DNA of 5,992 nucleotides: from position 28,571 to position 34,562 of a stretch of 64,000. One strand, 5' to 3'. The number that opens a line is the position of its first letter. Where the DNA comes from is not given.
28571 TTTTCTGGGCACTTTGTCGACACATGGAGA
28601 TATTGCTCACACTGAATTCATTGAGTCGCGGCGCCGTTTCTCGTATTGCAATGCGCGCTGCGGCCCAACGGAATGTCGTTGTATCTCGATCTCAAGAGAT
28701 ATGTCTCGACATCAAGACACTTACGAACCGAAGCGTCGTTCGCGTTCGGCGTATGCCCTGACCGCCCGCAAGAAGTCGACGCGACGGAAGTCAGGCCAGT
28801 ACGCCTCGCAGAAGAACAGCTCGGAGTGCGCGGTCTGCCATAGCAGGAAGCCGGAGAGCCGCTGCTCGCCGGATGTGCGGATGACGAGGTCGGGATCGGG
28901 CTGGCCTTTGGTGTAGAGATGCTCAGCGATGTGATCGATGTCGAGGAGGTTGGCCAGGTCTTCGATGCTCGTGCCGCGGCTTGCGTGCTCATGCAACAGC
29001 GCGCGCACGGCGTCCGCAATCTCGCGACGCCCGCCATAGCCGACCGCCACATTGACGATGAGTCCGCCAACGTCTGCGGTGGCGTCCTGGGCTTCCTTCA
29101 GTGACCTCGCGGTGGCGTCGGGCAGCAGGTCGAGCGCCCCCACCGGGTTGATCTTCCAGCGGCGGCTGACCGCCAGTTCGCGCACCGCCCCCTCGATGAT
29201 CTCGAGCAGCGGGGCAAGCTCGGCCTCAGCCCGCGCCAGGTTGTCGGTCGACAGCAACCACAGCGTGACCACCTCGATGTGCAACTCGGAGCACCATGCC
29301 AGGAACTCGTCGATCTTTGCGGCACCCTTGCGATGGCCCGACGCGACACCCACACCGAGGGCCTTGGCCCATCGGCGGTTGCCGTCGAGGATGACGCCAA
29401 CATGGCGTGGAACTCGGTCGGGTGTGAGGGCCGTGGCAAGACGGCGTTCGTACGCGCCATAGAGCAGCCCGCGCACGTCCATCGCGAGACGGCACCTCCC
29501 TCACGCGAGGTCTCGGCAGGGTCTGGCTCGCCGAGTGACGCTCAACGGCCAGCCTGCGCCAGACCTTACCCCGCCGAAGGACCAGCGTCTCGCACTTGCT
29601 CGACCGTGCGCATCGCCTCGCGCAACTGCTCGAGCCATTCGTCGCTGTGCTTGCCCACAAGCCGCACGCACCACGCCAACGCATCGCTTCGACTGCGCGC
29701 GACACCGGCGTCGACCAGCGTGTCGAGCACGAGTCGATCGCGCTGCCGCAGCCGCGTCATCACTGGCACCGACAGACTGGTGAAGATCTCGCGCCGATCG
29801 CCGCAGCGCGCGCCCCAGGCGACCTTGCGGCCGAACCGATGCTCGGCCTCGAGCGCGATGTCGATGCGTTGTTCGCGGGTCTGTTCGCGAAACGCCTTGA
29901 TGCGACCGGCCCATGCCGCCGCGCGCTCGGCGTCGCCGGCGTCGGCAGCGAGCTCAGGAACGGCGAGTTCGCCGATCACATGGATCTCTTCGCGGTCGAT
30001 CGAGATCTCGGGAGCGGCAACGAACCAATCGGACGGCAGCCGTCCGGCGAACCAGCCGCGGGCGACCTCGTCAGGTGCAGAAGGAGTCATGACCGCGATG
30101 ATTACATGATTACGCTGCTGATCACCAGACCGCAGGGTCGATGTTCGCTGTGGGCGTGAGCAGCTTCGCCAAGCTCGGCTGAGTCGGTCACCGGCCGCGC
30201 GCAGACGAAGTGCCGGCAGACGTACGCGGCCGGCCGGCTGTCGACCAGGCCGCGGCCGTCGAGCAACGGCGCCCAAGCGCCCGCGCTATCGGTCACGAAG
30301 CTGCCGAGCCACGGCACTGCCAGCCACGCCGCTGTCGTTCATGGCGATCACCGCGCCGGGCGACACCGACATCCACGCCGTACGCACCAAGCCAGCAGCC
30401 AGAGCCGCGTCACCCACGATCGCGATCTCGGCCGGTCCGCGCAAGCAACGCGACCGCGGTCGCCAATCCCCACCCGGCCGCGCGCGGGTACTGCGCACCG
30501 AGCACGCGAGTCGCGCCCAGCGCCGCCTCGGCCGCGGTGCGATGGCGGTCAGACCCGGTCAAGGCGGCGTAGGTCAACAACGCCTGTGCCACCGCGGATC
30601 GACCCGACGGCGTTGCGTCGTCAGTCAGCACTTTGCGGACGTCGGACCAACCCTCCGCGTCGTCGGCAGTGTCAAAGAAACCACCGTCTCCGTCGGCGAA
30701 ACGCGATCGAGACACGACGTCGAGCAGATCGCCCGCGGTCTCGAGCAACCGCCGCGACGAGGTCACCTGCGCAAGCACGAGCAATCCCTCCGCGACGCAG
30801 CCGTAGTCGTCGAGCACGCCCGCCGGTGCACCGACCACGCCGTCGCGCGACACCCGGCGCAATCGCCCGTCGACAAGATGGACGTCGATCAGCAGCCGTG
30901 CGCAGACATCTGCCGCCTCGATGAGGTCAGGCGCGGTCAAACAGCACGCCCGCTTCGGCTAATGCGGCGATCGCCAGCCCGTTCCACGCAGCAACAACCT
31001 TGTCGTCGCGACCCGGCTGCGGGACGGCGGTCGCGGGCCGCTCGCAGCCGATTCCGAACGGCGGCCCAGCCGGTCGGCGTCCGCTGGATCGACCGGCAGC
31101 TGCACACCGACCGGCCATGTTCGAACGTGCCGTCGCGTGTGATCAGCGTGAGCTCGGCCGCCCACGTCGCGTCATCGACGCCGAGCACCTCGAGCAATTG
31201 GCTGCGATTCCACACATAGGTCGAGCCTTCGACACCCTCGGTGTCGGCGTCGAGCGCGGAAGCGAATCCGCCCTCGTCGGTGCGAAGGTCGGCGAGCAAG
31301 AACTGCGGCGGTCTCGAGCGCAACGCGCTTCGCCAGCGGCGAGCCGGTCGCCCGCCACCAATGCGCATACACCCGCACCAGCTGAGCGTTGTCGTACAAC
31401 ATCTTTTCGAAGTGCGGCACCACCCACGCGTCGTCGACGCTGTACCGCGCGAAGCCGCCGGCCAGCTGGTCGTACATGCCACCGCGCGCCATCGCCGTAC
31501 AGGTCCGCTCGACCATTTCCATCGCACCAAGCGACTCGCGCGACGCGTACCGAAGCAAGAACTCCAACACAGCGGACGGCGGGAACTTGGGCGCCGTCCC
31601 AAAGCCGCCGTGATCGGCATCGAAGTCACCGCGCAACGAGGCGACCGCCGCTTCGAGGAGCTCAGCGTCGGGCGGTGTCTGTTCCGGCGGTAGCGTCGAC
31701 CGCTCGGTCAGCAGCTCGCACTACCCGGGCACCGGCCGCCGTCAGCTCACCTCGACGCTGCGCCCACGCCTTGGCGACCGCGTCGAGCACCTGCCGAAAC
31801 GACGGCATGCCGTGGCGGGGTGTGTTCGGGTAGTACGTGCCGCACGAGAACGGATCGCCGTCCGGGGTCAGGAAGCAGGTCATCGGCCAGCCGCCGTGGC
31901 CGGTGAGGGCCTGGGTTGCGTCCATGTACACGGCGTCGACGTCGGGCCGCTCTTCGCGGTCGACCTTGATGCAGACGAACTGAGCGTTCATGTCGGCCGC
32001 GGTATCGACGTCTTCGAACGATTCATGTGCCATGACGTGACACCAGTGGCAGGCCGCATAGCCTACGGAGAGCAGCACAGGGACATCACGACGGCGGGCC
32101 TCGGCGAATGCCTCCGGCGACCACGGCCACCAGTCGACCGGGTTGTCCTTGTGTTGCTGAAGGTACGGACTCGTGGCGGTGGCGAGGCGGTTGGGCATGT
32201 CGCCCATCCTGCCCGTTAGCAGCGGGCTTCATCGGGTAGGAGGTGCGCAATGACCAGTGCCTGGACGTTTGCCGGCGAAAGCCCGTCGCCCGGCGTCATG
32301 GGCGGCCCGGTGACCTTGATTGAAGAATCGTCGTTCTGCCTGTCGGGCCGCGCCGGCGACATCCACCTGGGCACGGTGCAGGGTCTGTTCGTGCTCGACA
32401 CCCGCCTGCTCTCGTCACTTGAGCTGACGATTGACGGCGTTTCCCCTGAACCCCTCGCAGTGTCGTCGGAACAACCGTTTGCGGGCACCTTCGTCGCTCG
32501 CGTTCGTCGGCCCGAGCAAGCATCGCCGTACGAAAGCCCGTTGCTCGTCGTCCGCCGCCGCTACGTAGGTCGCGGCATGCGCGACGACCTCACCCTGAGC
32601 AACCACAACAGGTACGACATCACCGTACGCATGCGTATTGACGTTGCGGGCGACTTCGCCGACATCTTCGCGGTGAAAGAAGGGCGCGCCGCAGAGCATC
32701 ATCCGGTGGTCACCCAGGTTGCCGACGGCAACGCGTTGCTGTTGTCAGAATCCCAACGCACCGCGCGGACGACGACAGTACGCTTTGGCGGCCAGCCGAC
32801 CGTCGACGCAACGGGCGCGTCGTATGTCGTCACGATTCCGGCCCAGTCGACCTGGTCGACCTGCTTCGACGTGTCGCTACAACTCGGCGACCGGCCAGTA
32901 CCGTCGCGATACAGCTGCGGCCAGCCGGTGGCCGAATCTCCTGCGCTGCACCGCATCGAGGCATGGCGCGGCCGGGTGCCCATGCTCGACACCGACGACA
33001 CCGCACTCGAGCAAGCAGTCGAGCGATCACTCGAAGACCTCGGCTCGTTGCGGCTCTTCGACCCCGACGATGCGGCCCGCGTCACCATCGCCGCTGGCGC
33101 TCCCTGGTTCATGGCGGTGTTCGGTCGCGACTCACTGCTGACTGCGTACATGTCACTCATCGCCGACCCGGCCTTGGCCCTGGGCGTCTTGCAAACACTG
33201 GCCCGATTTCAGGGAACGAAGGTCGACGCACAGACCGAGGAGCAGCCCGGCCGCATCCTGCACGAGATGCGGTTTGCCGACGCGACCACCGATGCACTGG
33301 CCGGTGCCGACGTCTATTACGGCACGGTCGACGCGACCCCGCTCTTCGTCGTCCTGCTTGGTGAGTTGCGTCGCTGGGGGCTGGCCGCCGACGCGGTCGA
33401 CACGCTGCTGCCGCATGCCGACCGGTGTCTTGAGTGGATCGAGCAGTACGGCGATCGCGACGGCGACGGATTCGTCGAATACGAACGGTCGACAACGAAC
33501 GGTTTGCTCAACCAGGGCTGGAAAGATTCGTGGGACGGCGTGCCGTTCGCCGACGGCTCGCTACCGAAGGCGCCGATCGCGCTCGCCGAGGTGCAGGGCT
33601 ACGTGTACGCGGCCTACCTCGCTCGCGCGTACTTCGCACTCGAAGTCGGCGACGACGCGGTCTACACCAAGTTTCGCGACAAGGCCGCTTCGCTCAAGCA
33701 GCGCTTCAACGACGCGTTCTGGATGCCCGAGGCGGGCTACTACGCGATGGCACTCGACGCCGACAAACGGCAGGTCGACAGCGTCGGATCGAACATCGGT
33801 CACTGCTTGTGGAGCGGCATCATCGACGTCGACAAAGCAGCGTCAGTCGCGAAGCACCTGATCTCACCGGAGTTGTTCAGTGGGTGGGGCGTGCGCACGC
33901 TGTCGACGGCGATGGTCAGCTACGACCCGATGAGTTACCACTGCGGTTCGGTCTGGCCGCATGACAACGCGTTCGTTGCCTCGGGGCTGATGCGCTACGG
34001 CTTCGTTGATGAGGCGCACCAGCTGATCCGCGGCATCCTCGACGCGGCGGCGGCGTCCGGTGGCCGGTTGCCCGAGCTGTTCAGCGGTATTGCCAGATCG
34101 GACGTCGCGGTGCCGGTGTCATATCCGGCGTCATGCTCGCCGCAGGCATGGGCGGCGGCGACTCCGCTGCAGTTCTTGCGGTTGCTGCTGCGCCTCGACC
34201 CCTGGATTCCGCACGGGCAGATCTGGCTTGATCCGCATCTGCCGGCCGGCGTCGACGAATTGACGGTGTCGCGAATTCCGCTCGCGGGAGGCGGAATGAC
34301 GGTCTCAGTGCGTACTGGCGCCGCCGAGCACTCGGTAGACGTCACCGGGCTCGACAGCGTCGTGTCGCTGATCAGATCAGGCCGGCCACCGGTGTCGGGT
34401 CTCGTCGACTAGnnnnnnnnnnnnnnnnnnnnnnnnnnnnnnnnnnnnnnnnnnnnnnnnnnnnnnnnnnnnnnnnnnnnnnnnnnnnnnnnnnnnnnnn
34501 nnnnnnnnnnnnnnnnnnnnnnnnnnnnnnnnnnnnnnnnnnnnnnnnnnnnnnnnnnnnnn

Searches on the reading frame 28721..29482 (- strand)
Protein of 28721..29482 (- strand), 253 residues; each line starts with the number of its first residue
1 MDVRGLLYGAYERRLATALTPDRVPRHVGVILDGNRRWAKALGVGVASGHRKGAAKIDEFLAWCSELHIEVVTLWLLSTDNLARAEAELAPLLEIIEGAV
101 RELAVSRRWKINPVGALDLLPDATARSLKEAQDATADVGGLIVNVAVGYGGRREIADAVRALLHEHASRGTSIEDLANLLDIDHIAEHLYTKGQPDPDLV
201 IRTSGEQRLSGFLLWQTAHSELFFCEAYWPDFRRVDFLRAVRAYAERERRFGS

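Call 75: search_protein_families(library=pfam, proteins=[window:28721-29482:-], max_evalue=0.00001)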
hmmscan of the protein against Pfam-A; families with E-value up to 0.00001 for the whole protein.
window:28721-29482:- (253 aa): 1 family
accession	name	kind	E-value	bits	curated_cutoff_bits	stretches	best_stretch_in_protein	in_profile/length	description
PF01255.24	Prenyltransf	-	1.1e-71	241.4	27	1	31-252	1-219/219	Putative undecaprenyl diphosphate synthase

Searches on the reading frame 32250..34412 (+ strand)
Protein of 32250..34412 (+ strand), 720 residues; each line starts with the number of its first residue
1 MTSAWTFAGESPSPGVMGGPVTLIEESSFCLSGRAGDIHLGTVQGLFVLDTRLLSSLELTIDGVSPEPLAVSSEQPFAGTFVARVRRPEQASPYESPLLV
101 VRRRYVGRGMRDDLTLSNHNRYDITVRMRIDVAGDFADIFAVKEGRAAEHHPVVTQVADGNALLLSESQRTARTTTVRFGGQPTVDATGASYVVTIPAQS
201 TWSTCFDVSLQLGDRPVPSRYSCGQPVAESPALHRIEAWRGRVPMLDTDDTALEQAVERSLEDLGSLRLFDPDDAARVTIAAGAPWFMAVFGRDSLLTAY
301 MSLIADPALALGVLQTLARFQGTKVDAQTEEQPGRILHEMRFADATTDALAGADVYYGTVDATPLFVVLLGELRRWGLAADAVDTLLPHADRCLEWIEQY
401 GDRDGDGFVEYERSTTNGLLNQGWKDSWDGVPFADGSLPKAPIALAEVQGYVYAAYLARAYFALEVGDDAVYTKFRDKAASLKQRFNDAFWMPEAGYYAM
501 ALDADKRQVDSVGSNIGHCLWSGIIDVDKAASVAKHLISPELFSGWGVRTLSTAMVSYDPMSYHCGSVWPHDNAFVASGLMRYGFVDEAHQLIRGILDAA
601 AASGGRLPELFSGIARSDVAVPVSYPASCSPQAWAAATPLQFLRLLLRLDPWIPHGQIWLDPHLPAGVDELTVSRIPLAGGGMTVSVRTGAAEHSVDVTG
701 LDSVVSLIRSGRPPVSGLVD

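Call 75: search_protein_families(library=pfam, proteins=[window:32250-34412:+], max_evalue=0.00001)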
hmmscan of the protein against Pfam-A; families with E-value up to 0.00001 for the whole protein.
window:32250-34412:+ (720 aa): 3 families
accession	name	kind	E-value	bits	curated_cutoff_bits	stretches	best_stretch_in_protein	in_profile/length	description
PF14742.11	GDE_N_bis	-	1.1e-39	136.6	22.1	1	24-206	2-193/194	N-terminal domain of (some) glycogen debranching enzymes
PF22422.2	MGH1-like_GH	-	1.4e-15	58.2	27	1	426-601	157-329/356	Mannosylglycerate hydrolase MGH1-like glycoside hydrolase domain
PF06202.20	GDE_C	-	1.8e-09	37.5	21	1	446-638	163-364/367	Amylo-alpha-1,6-glucosidase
